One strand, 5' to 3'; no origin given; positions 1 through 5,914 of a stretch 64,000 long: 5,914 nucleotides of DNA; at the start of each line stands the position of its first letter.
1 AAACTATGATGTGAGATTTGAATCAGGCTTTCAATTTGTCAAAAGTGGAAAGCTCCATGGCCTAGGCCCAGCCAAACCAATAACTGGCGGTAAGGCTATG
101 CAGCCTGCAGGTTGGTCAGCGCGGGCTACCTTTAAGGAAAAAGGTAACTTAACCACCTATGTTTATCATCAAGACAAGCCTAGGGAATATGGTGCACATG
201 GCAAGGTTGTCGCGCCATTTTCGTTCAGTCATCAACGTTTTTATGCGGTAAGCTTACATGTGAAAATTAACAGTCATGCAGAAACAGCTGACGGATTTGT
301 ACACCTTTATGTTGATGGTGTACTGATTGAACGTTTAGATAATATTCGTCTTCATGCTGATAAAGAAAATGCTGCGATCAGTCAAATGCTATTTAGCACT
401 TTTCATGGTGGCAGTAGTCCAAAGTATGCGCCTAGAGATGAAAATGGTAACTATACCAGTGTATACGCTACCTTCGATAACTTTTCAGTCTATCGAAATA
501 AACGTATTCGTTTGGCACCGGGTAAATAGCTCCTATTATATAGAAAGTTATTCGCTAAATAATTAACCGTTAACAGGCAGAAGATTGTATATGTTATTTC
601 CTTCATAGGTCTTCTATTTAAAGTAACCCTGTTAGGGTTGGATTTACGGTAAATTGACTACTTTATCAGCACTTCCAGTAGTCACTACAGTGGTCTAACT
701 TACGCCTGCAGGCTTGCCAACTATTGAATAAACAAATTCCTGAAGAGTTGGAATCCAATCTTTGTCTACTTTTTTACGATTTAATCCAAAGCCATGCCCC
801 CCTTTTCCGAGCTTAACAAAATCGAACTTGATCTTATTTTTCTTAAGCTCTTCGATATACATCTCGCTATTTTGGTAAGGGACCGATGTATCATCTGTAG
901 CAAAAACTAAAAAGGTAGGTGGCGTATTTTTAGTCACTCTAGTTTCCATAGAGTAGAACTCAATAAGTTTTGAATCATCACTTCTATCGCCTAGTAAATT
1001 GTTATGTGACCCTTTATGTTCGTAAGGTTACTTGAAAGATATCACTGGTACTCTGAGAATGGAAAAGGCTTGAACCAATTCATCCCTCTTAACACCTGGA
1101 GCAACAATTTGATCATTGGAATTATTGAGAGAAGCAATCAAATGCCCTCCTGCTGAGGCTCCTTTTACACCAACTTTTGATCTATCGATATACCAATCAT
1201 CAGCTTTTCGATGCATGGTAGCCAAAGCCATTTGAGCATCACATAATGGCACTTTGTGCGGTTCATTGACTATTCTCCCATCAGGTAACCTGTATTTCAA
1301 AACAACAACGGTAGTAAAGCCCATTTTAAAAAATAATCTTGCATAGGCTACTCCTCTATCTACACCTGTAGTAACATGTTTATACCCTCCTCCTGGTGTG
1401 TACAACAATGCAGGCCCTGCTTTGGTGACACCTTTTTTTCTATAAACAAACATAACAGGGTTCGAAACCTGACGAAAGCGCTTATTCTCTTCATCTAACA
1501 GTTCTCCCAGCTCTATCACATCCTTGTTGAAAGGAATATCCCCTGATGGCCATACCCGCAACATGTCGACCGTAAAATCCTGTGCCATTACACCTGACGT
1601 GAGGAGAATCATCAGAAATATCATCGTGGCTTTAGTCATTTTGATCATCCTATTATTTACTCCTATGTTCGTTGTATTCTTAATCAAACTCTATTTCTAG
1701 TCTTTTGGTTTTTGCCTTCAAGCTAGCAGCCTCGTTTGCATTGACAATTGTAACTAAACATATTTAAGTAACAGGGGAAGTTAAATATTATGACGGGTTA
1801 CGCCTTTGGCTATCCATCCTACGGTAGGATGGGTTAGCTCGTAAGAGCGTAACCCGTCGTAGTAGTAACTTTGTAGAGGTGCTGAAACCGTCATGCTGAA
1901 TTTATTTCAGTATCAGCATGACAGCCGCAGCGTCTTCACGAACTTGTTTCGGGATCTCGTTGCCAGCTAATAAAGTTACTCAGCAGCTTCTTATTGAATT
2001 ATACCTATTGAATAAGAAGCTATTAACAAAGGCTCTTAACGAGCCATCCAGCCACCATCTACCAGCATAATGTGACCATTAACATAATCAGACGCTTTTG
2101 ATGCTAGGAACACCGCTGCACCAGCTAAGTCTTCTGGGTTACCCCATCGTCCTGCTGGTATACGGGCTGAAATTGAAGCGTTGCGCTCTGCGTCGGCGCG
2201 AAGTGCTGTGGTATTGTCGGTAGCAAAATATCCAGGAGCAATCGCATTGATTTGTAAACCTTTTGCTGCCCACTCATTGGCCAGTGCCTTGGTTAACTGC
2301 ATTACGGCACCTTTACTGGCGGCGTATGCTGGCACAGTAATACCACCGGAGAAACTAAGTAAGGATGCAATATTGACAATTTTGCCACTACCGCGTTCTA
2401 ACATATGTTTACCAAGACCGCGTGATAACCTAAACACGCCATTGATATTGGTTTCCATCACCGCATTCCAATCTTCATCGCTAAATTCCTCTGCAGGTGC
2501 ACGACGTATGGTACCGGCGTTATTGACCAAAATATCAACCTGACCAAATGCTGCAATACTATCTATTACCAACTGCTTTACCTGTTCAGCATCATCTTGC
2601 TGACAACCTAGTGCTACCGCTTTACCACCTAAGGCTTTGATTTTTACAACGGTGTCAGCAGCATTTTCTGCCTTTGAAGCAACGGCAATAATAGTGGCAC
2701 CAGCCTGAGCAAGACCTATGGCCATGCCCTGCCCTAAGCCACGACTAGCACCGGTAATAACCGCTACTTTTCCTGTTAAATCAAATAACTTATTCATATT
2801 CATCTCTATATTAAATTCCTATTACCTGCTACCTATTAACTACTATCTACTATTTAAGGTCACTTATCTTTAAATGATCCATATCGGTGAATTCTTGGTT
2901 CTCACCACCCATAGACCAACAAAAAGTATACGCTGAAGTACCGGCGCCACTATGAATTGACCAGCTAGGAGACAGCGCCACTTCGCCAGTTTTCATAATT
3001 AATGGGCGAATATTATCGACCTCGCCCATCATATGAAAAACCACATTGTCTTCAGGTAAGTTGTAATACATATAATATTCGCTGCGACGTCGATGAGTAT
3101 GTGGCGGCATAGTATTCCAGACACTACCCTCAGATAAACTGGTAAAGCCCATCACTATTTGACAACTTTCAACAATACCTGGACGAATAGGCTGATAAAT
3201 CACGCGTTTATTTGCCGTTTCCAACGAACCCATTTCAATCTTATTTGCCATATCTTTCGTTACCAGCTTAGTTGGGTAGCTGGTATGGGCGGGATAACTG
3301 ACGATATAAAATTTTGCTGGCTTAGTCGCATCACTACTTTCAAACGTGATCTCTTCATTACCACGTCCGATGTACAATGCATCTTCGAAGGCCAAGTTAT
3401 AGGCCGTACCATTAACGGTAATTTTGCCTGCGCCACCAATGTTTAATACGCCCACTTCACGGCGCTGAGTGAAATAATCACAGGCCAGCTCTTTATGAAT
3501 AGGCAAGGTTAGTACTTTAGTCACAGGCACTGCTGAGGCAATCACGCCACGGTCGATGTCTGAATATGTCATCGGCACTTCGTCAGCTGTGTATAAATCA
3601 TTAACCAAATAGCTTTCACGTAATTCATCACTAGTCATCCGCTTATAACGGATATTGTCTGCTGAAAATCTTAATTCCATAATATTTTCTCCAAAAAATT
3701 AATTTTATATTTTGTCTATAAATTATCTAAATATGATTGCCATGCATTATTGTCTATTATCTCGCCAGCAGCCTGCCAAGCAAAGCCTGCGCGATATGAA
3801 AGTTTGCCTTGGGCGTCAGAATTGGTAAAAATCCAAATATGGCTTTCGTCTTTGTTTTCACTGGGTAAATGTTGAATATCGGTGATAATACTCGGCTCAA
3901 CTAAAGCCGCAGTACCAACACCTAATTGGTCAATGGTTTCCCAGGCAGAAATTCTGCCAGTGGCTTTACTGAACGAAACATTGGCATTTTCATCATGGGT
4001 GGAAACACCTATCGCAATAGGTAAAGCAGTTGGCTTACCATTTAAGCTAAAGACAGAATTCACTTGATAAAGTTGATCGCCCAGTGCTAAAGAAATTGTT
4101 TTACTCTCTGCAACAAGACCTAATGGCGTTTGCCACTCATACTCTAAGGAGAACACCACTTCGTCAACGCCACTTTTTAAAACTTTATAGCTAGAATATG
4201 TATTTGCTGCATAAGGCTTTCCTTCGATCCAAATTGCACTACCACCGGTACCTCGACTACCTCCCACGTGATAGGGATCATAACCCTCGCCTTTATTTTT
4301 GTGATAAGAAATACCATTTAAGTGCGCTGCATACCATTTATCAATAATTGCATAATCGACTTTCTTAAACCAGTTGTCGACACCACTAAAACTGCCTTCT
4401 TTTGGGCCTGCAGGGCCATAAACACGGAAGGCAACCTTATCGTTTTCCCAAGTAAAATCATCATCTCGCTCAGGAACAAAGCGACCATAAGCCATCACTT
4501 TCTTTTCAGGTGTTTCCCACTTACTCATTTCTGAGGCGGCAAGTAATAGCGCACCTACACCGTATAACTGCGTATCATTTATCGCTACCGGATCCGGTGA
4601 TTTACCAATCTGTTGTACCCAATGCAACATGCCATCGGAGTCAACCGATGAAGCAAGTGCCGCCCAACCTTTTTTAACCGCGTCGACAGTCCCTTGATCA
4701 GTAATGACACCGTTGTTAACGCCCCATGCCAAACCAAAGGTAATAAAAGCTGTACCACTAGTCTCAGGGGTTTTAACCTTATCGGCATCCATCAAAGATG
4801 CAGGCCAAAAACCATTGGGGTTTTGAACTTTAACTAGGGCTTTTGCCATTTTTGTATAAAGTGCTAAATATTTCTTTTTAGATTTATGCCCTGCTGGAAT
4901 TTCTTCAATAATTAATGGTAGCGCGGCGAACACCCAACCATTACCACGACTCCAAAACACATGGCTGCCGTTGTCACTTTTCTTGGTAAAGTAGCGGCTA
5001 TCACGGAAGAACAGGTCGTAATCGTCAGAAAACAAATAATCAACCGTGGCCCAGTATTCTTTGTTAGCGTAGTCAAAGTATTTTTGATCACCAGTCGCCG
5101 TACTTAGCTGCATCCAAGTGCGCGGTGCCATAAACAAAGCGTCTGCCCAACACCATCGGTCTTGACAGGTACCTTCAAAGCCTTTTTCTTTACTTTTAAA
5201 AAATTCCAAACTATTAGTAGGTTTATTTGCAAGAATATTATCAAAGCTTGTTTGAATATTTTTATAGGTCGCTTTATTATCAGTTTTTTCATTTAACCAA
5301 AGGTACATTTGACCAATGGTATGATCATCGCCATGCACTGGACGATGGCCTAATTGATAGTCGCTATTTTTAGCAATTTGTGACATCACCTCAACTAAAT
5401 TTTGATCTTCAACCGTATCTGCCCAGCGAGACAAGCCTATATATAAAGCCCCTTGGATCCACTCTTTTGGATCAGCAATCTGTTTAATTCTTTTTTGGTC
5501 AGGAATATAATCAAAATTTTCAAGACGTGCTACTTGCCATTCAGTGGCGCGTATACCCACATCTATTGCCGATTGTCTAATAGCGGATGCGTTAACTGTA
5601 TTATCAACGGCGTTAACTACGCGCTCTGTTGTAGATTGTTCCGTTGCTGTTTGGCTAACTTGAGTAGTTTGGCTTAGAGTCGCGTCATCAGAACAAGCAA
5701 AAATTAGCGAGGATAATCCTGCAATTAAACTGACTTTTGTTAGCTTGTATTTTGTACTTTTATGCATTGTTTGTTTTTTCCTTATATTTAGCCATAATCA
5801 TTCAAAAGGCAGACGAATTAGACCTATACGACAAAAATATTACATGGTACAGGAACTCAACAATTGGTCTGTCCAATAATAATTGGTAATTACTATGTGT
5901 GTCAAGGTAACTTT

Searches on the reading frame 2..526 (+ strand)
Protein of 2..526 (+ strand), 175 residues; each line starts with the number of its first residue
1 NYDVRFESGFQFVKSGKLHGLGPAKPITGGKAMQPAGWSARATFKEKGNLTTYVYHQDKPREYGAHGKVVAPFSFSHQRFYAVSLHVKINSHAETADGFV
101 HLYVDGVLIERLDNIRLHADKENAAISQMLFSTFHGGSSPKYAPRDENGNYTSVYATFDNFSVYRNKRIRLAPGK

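Call 6: search_protein_families(library=pfam, proteins=[window:2-526:+])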
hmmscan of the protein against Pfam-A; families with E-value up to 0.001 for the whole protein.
window:2-526:+ (175 aa): 1 family
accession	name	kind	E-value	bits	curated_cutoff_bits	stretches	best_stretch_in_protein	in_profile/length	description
PF21294.4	Polysacc_lyase_14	-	8.9e-23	81.6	27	1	1-150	47-210/215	Polysaccharide lyase 14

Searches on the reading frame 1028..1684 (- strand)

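Call 6: search_protein_families(library=pfam, proteins=[window:1028-1684:-])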
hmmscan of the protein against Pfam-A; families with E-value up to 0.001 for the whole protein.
window:1028-1684:- (218 aa): 3 families
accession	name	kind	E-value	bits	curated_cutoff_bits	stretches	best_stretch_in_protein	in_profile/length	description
PF20434.5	BD-FAE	-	3.7e-09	36.9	26.8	1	80-186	3-106/215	BD-FAE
PF07859.19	Abhydrolase_3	-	4.9e-05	23.6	25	1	94-187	2-89/210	alpha/beta hydrolase fold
PF00326.27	Peptidase_S9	-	7e-05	22.8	22.6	0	152-189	49-84/213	Prolyl oligopeptidase family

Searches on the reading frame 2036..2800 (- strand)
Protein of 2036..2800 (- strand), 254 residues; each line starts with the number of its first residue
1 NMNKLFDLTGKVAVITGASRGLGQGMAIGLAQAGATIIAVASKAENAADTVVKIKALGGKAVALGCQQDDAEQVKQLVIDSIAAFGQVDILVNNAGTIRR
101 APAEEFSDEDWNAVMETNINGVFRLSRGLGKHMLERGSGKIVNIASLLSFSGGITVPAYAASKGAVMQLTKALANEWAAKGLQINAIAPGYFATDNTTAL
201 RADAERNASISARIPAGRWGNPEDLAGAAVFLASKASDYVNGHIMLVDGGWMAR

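Call 6: search_protein_families(library=pfam, proteins=[window:2036-2800:-])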
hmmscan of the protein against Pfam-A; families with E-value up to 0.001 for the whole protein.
window:2036-2800:- (254 aa): 4 families
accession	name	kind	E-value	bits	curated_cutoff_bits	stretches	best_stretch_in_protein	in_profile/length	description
PF00106.31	adh_short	-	1.3e-57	194.9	26.6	1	11-203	1-193/195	short chain dehydrogenase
PF13561.12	adh_short_C2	-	6.9e-56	189.9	27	1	17-251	1-235/236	Enoyl-(Acyl carrier protein) reductase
PF08659.16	KR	-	8.3e-14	52.3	22.6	1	14-190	4-176/180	KR domain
PF02882.25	THF_DHG_CYH_C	-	0.00064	19.5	27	0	6-51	32-77/160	Tetrahydrofolate dehydrogenase/cyclohydrolase, NAD(P)-binding domain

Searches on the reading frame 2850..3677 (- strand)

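Call 6: search_protein_families(library=pfam, proteins=[window:2850-3677:-])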
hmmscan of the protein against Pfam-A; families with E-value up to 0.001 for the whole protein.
window:2850-3677:- (275 aa): 1 family
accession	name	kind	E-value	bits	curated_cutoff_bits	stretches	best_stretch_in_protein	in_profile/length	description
PF04962.18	KduI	-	4.5e-24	85.6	23.9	1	49-269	26-260/262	KduI/IolB family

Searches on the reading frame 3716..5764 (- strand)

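Call 6: search_protein_families(library=pfam, proteins=[window:3716-5764:-])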
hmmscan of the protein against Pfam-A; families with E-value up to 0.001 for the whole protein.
window:3716-5764:- (682 aa): 2 families
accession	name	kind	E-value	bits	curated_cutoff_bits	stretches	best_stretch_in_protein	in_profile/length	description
PF07470.19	Glyco_hydro_88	-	1.2e-69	235.5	26.6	1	91-415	17-350/352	Glycosyl Hydrolase Family 88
PF16153.10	DUF4861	-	2.3e-49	168.8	22.3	1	426-681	118-369/380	Domain of unknown function (DUF4861)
